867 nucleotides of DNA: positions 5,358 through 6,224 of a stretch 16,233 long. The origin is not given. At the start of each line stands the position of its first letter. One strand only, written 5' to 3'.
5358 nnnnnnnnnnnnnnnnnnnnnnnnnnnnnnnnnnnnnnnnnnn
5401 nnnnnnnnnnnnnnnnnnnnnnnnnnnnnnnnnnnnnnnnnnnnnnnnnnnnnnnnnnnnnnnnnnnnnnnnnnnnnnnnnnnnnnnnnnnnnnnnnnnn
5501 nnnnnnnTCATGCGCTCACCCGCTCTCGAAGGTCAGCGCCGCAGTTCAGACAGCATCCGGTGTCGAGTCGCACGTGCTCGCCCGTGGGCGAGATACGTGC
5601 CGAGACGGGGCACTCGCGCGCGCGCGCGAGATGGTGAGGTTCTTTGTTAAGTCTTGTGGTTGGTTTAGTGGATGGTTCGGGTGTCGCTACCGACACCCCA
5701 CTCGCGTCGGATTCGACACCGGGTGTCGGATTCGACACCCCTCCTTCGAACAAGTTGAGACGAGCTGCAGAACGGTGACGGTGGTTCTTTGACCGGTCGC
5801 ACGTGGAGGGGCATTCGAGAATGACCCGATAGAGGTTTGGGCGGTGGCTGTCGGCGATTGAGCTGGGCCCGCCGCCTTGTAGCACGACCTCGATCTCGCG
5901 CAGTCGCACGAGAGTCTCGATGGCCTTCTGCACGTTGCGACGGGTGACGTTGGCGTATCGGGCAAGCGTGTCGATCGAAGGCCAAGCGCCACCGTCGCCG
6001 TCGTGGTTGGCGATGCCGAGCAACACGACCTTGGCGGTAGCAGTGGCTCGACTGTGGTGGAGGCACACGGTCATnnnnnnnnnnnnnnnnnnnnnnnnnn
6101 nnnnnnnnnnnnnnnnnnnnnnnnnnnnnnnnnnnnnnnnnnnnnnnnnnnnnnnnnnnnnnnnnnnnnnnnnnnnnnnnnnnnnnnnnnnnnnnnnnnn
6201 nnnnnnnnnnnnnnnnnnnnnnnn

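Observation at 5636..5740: Lambda-ori-like module inside the initiator-like gene: three palindromic iterons next to the lowest-GC patch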

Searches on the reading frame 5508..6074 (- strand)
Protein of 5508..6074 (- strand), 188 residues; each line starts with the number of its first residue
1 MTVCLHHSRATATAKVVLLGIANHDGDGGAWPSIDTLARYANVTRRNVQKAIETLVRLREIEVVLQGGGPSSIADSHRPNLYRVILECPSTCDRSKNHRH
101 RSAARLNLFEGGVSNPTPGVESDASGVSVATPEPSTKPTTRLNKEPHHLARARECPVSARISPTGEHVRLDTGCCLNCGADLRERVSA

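Call 8: search_protein_families(library=pfam, proteins=[window:5508-6074:-], max_evalue=0.01)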
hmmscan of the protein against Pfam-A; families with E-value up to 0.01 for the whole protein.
window:5508-6074:- (188 aa): 1 family
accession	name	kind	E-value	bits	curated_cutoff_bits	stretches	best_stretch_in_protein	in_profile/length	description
PF13730.12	HTH_36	-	2.3e-10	40.6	25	1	12-58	5-52/55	Helix-turn-helix domain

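Call 9: search_protein_families(library=phrogs, proteins=[window:5508-6074:-], max_evalue=0.01)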
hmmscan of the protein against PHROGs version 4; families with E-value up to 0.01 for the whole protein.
window:5508-6074:- (188 aa): 10 families
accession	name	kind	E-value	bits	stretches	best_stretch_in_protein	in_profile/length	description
phrog_8540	-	DNA, RNA and nucleotide metabolism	2.8e-32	113.5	1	1-155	6-149/196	replication initiation O-like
phrog_391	-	DNA, RNA and nucleotide metabolism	7.9e-10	39.9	1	1-147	6-158/298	replication initiation O-like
phrog_678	-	DNA, RNA and nucleotide metabolism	1.1e-09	39.4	1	14-131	75-181/346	replication initiation O-like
phrog_1032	-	DNA, RNA and nucleotide metabolism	6.8e-09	37.1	1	5-99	10-107/281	replication initiation protein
phrog_270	-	DNA, RNA and nucleotide metabolism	1.2e-08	35.7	1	9-107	44-130/383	replication initiation protein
phrog_6643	-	DNA, RNA and nucleotide metabolism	0.00019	21.9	1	6-60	11-65/313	replication initiation protein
phrog_4617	-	DNA, RNA and nucleotide metabolism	0.00026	21.7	1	13-58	18-64/223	replication initiation protein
phrog_8102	-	DNA, RNA and nucleotide metabolism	0.0012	19.1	1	4-65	26-92/337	replication initiation protein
phrog_11896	-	DNA, RNA and nucleotide metabolism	0.002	19.1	1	12-55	20-64/225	primosomal protein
phrog_345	-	DNA, RNA and nucleotide metabolism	0.0053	17.5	1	2-138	37-167/297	replication initiation O-like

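Call 10: search_dna_similar(query=window:5508-6074:-, collection=phages, mode=protein, max_rows=40, max_evalue=0.001)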
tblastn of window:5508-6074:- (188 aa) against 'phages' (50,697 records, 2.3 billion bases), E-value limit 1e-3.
Records with a match: 44; places in all: 44; records where one place covers at least 80% of the query: 2.
Best place of each record, by identity: <60% 44.
By first word of the organism name: Arthrobacter 42; Curtobacterium 2.
By host as written in the record: Arthrobacter sp. ATCC 21022 39; Arthrobacter globiformis B-2979 3; Curtobacterium flaccumfaciens NRRL B-59340 1; Curtobacterium sp. 1.
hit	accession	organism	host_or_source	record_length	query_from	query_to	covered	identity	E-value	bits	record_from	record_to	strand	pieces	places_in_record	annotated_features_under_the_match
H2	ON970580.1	Arthrobacter phage Kels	Arthrobacter globiformis B-2979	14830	1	182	97%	44.9%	4e-31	124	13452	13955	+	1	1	21: helix-turn-helix DNA binding domain protein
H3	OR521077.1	Arthrobacter phage Arielagos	Arthrobacter globiformis B-2979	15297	1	146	78%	50.3%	4e-31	124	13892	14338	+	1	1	21: helix-turn-helix DNA binding domain protein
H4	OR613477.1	Arthrobacter phage SerialPhiller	Arthrobacter globiformis B-2979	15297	1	146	78%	50.3%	4e-31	124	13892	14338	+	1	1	21: helix-turn-helix DNA binding domain protein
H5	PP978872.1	Arthrobacter phage Sourignavong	Arthrobacter sp. ATCC 21022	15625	1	146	78%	47.3%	1e-31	125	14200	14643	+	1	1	24: helix-turn-helix DNA binding domain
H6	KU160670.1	Arthrobacter phage Toulouse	Arthrobacter sp. ATCC 21022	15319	1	146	78%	47.3%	2e-31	125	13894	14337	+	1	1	22: helix-turn-helix DNA binding domain protein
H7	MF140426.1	Arthrobacter phage Seume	Arthrobacter sp. ATCC 21022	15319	1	146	78%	47.3%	2e-31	125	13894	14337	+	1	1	23: helix-turn-helix DNA binding domain protein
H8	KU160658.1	Arthrobacter phage Muttlie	Arthrobacter sp. ATCC 21022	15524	1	146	78%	47.3%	2e-31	125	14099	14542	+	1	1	23: helix-turn-helix DNA binding domain protein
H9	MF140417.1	Arthrobacter phage Link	Arthrobacter sp. ATCC 21022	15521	1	146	78%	47.3%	2e-31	124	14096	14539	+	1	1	23: helix-turn-helix DNA binding domain protein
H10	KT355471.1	Arthrobacter phage Decurro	Arthrobacter sp. ATCC 21022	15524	1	146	78%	47.3%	2e-31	124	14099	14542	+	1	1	helix-turn-helix DNA binding domain protein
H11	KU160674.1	Arthrobacter phage Yank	Arthrobacter sp. ATCC 21022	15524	1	146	78%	47.3%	2e-31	124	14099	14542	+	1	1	23: helix-turn-helix DNA binding domain protein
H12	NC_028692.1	Arthrobacter phage Decurro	Arthrobacter sp. ATCC 21022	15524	1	146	78%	47.3%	2e-31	124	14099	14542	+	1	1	replication initiation O-like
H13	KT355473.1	Arthrobacter phage Jessica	Arthrobacter sp. ATCC 21022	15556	1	146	78%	47.3%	2e-31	124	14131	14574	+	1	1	helix-turn-helix DNA binding domain protein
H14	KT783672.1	Arthrobacter phage TymAbreu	Arthrobacter sp. ATCC 21022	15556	1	146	78%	47.3%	2e-31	124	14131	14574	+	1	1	helix-turn-helix DNA binding domain protein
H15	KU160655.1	Arthrobacter phage Maggie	Arthrobacter sp. ATCC 21022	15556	1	146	78%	47.3%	2e-31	124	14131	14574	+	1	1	23: helix-turn-helix DNA binding domain protein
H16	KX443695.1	Arthrobacter phage Courtney3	Arthrobacter sp. ATCC 21022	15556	1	146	78%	47.3%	2e-31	124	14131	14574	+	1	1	helix-turn-helix DNA binding domain protein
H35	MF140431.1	Arthrobacter phage Taj14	Arthrobacter sp. ATCC 21022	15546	1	136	72%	50.7%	6e-31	123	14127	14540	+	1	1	23: helix-turn-helix DNA binding domain protein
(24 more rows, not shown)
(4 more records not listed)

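Call 11: find_related_loci(query=window:5508-6074:-, collection=genome_contigs, flank=6000)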
Query window:5508-6074:- (188 aa) in genome_contigs; peptide patterns used: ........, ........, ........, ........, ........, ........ (x = any residue, [..] = any of these).
172 stretches matched a pattern; 26 encode a relative of the query (tblastn E <= 1e-3); 26 distinct loci.
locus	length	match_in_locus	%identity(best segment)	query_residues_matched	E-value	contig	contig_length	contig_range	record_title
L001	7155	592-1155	83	1-188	2e-103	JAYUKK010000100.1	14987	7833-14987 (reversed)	MAG: Microbacterium sp. isolate GFS_9244 GFS_9244_99, whole genome shotgun sequence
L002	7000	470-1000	58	1-180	7e-65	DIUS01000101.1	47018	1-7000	MAG TPA_asm: Microbacteriaceae bacterium UBA6152 UBA6152_contig_31510, whole genome shotgun sequence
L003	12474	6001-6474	56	1-153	4e-50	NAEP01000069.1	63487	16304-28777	MAG: Candidatus Lumbricidophila eiseniae isolate EaCA-K 19, whole genome shotgun sequence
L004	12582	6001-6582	48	1-180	3e-45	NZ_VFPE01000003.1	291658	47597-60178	Microbacterium kyungheense strain DSM 105492 Ga0310457_13, whole genome shotgun sequence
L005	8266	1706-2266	45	1-186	2e-43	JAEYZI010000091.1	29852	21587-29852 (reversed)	MAG: Actinomycetes bacterium isolate OH_CBlB_86 k127_1021820, whole genome shotgun sequence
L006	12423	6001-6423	54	1-138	5e-43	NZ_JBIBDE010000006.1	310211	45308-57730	Paeniglutamicibacter sp. NPDC012692 NPDC012692_198_A12.ctg-0006, whole genome shotgun sequence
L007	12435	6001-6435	50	1-140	8e-43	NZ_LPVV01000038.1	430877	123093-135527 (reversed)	Microbacterium sp. SZ1 Y1_contig_5, whole genome shotgun sequence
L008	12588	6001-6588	45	1-180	2e-39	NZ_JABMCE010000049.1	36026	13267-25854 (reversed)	Curtobacterium pusillum strain ATCC 19096 k141_51, whole genome shotgun sequence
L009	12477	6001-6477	43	1-155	4e-39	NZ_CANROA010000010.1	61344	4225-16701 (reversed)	MAG: uncultured Microbacterium sp. isolate Lapin-020__bin54 Lapin-020__NODE_455_length_61344_cov_5.814860, whole genome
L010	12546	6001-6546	42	1-178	2e-38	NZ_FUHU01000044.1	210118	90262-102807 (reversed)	Agrococcus casei LMG 22410, whole genome shotgun sequence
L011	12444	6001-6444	49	1-144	7e-37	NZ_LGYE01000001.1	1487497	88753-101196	Microbacterium sp. GCS4 scf_44864_1.contig_1, whole genome shotgun sequence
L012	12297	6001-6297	61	1-99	7e-37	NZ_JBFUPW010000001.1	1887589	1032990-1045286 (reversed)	Arthrobacter sp. RCC_34 NODE_1_length_1887589_cov_250.579164, whole genome shotgun sequence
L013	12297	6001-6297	59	1-99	1e-34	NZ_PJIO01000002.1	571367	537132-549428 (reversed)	Arthrobacter sp. GMC3 NODE_2_length_571367_cov_218.75, whole genome shotgun sequence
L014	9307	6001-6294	57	1-98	3e-34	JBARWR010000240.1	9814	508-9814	MAG: Microbacterium sp. isolate MFD12211_ilm_asm_bin10 k127_32624, whole genome shotgun sequence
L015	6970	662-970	54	1-103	2e-34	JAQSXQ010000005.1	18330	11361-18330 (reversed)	MAG: Mycobacterium sp. isolate L_E1_T20_A_bin.21 scaffold_4552, whole genome shotgun sequence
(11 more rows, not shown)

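Call 17: search_dna_similar(query=window:5508-6074:-, collection=phages, mode=protein, max_rows=12, rows=spread, max_evalue=10)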
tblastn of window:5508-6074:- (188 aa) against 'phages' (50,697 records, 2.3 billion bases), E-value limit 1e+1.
Records with a match: 85; places in all: 85; records where one place covers at least 80% of the query: 2.
Best place of each record, by identity: <60% 85.
By first word of the organism name: Arthrobacter 42; Burkholderia 29; Gordonia 3; Curtobacterium 2; Bifidobacterium 2; Pseudomonas 1; Ruegeria 1; Microcystis 1; Bacteriophage 1; Caudovirus 1; and 2 more.
By host as written in the record: Arthrobacter sp. ATCC 21022 39; Burkholderia sp. 19; Arthrobacter globiformis B-2979 3; - 3; Gordonia terrae 3612 2; Burkholderia pseudomallei BP82 2; Burkholderia pseudomallei 2; Burkholderia pseudomallei 1026b 2; and 13 more.
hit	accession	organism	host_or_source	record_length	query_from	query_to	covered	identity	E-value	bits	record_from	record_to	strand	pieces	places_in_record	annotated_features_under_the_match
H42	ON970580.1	Arthrobacter phage Kels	Arthrobacter globiformis B-2979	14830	1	182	97%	44.9%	4e-31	124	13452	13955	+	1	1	21: helix-turn-helix DNA binding domain protein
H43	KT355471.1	Arthrobacter phage Decurro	Arthrobacter sp. ATCC 21022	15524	1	146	78%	47.3%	2e-31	124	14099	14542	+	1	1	helix-turn-helix DNA binding domain protein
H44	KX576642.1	Arthrobacter phage Massimo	Arthrobacter sp. ATCC 21022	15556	1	146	78%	47.3%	2e-31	124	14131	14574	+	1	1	helix-turn-helix DNA binding domain protein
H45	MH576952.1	Arthrobacter phage Dewayne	Arthrobacter sp. ATCC 21022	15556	1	146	78%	47.3%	2e-31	124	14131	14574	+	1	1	23: helix-turn-helix DNA binding domain protein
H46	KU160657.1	Arthrobacter phage Moloch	Arthrobacter sp. ATCC 21022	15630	1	146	78%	47.3%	2e-31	124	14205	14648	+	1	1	23: helix-turn-helix DNA binding domain protein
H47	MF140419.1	Arthrobacter phage Lore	Arthrobacter sp. ATCC 21022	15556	1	135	72%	50.4%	1e-30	122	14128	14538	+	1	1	23: helix-turn-helix DNA binding domain protein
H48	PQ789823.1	Burkholderia phage vB_PR2a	Burkholderia sp.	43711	13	83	38%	36.1%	3e-1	37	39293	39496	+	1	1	replication initiation protein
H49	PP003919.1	Pseudomonas phage vB_Pae_U7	Pseudomonas aeruginosa ST773 ...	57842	15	85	38%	32.4%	6e+0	34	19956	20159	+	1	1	O-like replication initiation protein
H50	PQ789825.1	Burkholderia phage vB_SR1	Burkholderia sp.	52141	13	72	32%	37.7%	2e-1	38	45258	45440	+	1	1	replication initiation protein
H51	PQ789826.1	Burkholderia phage vB_RY3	Burkholderia sp.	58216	13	72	32%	37.7%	2e-1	38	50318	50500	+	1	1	replication initiation protein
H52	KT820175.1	Ruegeria phage 45A6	Ruegeria mobilis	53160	1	69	37%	28.6%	2e+0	35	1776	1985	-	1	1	hypothetical protein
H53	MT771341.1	Gordonia phage DirtyBoi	Gordonia terrae 3612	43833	152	179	15%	46.4%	6e+0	33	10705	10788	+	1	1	17: hypothetical protein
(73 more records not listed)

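Call 20: get_annotated_region(hit=H2, flank=2000)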
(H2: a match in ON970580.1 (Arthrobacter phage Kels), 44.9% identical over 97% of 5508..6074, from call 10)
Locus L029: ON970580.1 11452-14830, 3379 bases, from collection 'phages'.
description: Arthrobacter phage Kels, complete genome.
organism: Arthrobacter phage Kels (NCBI taxid 2965179)
taxonomy: Viruses; Duplodnaviria; Heunggongvirae; Uroviricota; Caudoviricetes; Decurrovirus
host: Arthrobacter globiformis B-2979; source: soil; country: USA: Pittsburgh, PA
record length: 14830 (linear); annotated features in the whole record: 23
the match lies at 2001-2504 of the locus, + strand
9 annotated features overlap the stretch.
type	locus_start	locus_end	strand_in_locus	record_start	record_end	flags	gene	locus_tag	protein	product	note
CDS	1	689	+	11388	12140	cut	15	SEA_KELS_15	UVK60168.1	endolysin, peptidase domain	-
CDS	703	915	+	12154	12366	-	16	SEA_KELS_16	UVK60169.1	holin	-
CDS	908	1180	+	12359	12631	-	17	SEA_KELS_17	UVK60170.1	hypothetical protein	-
CDS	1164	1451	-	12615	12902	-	18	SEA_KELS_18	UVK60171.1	helix-turn-helix DNA binding domain protein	-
CDS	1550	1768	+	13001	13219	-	19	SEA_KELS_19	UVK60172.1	helix-turn-helix DNA binding domain protein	-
CDS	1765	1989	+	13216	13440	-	20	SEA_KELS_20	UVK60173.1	hypothetical protein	-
CDS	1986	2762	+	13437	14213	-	21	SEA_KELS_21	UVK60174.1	helix-turn-helix DNA binding domain protein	-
CDS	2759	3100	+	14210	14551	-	22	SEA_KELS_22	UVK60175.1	hypothetical protein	-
CDS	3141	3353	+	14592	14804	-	23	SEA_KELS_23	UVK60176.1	HNH endonuclease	-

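Call 21: get_annotated_region(hit=H3, flank=2000)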
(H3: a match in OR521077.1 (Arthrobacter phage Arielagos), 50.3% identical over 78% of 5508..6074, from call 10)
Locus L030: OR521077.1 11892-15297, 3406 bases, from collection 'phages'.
description: Arthrobacter phage Arielagos, complete genome.
organism: Arthrobacter phage Arielagos (NCBI taxid 3077823)
taxonomy: Viruses; Duplodnaviria; Heunggongvirae; Uroviricota; Caudoviricetes; Decurrovirus
host: Arthrobacter globiformis B-2979; source: -; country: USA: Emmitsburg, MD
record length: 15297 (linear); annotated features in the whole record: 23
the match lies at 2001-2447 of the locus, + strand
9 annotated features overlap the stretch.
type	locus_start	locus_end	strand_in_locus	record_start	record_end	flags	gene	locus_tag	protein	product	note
CDS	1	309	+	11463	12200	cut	15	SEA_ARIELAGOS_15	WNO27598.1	lysin A, glycosyl hydrolase domain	-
CDS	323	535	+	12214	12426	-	16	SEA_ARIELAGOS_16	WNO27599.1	membrane protein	-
CDS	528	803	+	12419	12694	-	17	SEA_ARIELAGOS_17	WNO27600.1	hypothetical protein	-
CDS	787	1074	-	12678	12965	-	18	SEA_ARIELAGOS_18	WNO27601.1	helix-turn-helix DNA binding domain protein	-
CDS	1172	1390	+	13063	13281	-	19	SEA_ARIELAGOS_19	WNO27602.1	helix-turn-helix DNA binding domain protein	-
CDS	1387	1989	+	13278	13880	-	20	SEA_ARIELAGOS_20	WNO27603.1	DNA methyltransferase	-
CDS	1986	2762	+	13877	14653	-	21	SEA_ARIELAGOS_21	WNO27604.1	helix-turn-helix DNA binding domain protein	-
CDS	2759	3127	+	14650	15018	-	22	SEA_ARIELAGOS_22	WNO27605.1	hypothetical protein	-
CDS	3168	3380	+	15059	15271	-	23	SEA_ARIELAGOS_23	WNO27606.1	HNH endonuclease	-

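Call 22: get_annotated_region(hit=H35, flank=2000)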
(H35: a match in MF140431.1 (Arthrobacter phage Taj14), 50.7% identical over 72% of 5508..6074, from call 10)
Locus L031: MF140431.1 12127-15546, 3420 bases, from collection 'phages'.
description: Arthrobacter phage Taj14, complete genome.
organism: Arthrobacter phage Taj14 (NCBI taxid 2015870)
taxonomy: Viruses; Duplodnaviria; Heunggongvirae; Uroviricota; Caudoviricetes; Decurrovirus
host: Arthrobacter sp. ATCC 21022; source: soil; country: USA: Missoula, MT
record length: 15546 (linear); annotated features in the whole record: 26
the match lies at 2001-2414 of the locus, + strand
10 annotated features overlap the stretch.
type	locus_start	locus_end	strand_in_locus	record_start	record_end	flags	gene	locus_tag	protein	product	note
CDS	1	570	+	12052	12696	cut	17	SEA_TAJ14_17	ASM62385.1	endolysin, N-acetylmuramoyl-L-alanine amidase domain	Endolysin; N-acetylmuramoyl-L-alanine amidase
CDS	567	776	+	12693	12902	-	18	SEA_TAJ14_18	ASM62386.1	holin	-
CDS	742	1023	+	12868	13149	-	19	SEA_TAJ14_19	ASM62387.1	hypothetical protein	-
CDS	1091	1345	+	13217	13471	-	20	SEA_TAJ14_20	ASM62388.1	hypothetical protein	-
CDS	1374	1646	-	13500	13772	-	21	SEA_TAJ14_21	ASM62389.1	helix-turn-helix DNA binding domain protein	-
CDS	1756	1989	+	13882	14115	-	22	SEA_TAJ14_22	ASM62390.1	MerR-like helix-turn-helix DNA binding domain protein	-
CDS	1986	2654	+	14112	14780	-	23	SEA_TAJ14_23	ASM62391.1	helix-turn-helix DNA binding domain protein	-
CDS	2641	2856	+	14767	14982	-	24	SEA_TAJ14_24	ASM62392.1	hypothetical protein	-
CDS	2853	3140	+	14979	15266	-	25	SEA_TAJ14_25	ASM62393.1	hypothetical protein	-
CDS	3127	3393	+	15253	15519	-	26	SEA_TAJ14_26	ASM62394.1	HNH endonuclease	-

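Call 45: search_protein_families(library=pfam, proteins=[window:5508-6074:-], max_evalue=10)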
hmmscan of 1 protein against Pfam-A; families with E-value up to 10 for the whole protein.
window:5508-6074:- (188 aa): 4 families
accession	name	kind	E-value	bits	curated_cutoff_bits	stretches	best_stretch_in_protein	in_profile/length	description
PF13730.12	HTH_36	-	2.3e-10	40.6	25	1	12-58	5-52/55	Helix-turn-helix domain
PF21984.2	DnaD_N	-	0.023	15.3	27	1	16-57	20-61/101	DnaD N-terminal domain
PF08279.18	HTH_11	-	0.037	14.4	25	1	33-58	17-42/55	HTH domain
PF12802.13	MarR_2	-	0.06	14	27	1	16-64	9-53/61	MarR family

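Call 47: find_homologous_proteins(query=window:5508-6074:-, max_evalue=1e-10)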
Query window:5508-6074:- (188 aa): 945 proteins with E <= 1e-10 among 1245 candidates; the best 120 are listed.
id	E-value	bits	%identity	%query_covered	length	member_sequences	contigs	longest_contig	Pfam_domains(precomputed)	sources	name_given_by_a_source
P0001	3.9e-121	420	100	100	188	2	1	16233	PF13730.13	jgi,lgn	jgi:hypothetical protein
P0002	1.2e-99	350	83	100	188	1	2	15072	PF13730.13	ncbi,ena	-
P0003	1.6e-99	349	84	100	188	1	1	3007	PF13730.13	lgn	-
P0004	9.0e-92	324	78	100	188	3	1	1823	PF13730.13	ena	-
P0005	4.5e-89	315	74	100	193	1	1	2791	PF13730.13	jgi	-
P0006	8.7e-74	265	67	100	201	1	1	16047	PF13730.13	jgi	jgi:hypothetical protein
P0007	1.7e-69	251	63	100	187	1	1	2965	PF13730.13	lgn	-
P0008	5.5e-67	243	64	95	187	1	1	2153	PF13730.13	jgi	-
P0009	1.6e-65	238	61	99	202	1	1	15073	PF13730.13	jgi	-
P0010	3.9e-64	234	59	100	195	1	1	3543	PF13730.13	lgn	-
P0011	5.2e-64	233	61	100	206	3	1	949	PF13730.13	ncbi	-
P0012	3.8e-63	231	57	99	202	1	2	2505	PF13730.13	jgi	jgi:hypothetical protein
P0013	1.3e-62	229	58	100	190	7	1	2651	PF13730.13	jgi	jgi:DNA-binding transcriptional regulator YhcF (GntR family)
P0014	3.2e-60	221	58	96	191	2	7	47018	PF13730.13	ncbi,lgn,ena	-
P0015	4.2e-54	201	59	95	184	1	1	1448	PF13730.13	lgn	-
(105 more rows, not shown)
